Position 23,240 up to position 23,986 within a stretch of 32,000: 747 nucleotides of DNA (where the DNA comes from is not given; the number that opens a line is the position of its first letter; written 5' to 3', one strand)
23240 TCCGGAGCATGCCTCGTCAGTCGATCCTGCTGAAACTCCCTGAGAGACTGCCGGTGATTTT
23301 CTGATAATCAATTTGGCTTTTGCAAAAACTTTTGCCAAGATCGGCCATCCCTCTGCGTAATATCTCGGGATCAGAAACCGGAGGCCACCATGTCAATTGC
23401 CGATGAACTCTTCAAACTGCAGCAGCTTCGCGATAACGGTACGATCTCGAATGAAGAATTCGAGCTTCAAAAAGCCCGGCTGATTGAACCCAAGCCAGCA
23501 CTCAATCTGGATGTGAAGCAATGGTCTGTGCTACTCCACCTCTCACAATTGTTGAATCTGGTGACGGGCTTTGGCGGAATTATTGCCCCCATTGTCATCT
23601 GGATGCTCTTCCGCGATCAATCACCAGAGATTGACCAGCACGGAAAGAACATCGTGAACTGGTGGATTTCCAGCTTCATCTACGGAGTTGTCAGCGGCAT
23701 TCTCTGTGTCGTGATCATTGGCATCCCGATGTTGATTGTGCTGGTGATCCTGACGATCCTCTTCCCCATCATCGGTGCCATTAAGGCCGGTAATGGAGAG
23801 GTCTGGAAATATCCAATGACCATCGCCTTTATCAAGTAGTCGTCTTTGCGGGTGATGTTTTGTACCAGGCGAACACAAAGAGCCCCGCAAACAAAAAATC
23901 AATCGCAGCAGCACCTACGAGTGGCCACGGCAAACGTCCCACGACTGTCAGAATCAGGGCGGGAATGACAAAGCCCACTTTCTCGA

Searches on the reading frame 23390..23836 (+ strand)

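Call 7: search_protein_families(library=pfam, proteins=[window:23390-23836:+], max_evalue=0.001)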
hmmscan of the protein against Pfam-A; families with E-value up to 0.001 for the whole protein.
window:23390-23836:+ (149 aa): 3 families
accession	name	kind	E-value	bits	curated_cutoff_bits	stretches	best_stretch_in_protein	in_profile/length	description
PF09685.15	DUF4870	-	1.3e-36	125.3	25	1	43-148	2-107/107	Domain of unknown function (DUF4870)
PF09851.14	SHOCT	-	3.7e-07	30.1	27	1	5-31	1-27/28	Short C-terminal domain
PF05120.17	GvpG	-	0.00024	21.6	30.6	1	2-33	32-63/67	Gas vesicle protein G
